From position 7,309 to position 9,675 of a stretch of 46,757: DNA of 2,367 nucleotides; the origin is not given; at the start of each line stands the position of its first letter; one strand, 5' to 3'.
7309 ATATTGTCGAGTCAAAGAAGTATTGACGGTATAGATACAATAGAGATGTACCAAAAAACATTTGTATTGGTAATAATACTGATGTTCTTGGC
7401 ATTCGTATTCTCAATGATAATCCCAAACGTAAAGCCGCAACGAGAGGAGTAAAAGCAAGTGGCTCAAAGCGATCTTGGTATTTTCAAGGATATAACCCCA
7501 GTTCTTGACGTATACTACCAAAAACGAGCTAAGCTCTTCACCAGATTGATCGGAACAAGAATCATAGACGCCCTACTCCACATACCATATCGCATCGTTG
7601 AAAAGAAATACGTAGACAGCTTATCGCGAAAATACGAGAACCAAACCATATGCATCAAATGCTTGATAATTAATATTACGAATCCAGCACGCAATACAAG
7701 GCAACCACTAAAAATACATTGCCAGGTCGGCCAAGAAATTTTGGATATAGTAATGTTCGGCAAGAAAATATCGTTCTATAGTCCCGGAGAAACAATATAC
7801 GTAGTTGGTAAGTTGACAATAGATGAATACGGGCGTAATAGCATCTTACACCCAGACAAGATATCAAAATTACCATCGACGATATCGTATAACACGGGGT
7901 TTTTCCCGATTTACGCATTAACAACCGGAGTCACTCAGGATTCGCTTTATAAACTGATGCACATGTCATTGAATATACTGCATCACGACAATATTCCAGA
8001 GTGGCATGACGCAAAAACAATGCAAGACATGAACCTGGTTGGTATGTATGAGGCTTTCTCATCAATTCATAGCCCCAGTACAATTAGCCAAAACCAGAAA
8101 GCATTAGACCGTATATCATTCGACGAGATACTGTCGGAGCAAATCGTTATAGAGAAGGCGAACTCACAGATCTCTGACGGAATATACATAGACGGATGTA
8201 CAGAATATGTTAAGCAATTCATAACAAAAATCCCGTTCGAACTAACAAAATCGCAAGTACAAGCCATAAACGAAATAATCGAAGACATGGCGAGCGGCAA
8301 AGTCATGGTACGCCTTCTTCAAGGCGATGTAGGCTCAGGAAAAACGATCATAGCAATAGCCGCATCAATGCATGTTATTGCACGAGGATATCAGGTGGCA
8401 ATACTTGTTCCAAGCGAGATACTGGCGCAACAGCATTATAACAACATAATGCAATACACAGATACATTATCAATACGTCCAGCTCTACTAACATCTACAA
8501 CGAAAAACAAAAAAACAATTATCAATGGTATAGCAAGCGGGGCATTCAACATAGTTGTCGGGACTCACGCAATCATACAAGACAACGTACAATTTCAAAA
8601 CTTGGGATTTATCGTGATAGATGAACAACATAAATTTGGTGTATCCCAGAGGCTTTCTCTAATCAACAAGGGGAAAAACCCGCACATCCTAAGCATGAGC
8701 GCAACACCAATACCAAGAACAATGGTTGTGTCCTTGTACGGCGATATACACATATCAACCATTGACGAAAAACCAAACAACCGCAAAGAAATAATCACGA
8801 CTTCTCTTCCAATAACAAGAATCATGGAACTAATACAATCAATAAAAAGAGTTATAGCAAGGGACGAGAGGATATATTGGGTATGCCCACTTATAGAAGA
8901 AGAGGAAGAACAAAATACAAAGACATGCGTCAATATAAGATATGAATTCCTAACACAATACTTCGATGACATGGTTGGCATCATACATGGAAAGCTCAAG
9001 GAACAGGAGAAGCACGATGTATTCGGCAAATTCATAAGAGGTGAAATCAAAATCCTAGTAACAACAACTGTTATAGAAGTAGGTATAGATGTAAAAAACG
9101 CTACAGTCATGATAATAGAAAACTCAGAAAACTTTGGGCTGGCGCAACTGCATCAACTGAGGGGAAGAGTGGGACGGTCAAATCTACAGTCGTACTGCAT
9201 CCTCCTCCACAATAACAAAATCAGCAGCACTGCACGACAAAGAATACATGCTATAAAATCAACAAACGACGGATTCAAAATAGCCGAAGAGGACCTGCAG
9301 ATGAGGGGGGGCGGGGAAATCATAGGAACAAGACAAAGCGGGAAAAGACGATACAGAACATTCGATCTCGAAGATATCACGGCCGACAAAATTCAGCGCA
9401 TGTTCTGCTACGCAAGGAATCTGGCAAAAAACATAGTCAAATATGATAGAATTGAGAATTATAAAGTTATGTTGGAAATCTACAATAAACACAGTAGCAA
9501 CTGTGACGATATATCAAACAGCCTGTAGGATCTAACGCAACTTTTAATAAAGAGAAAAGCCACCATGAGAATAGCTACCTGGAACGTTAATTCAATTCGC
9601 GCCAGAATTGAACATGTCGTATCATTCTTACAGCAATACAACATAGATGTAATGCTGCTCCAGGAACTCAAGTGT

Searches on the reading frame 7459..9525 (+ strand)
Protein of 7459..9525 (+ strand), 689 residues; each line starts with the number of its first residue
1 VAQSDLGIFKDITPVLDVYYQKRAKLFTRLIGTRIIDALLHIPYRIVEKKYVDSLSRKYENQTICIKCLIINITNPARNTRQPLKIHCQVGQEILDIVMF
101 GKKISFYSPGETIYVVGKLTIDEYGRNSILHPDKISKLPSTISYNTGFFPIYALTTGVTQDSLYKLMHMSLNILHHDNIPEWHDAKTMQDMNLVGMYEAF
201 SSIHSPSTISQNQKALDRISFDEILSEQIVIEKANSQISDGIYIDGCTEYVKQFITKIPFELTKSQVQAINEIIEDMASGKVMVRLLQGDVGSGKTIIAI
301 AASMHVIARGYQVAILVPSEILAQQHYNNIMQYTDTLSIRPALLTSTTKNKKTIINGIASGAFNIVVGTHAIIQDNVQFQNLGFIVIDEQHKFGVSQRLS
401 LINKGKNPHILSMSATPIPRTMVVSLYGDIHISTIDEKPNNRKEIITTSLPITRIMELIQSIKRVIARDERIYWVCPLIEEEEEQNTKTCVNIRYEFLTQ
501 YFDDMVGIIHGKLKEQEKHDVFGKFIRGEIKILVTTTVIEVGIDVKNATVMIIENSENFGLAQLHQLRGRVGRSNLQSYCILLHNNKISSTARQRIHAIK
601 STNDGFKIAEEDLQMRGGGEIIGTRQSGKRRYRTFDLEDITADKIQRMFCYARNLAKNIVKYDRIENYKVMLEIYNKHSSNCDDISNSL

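Call 11: search_protein_families(library=pfam, proteins=[window:7459-9525:+], max_evalue=0.001)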
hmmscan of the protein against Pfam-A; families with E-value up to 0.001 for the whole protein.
window:7459-9525:+ (689 aa): 8 families
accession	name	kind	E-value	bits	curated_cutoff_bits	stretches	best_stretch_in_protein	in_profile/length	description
PF00270.35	DEAD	-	7.9e-23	81.4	26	1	263-420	1-162/167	DEAD/DEAH box helicase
PF00271.37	Helicase_C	-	5e-18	65.8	23.5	1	468-574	14-109/110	Helicase conserved C-terminal domain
PF04851.21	ResIII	-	8.5e-16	58.7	22.5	1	260-417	2-162/164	Type III restriction enzyme, res subunit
PF19833.4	RecG_dom3_C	-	1.9e-10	41.1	26.8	1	602-664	1-59/87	ATP-dependent DNA helicase RecG, domain 3, C-terminal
PF09848.15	SLFN-g3_helicase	-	9.4e-07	28.8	24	1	285-511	4-208/354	Schlafen group 3, DNA/RNA helicase domain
PF13604.12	AAA_30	-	8.5e-06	26.1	27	1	262-403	2-110/191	AAA domain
PF22590.2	Cas3-like_C_2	-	0.00017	22.3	27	1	514-574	47-104/106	CRISPR-associated nuclease/helicase Cas3, C-terminal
PF17191.10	RecG_wedge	-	0.00066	19.7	23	1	21-171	10-159/162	RecG wedge domain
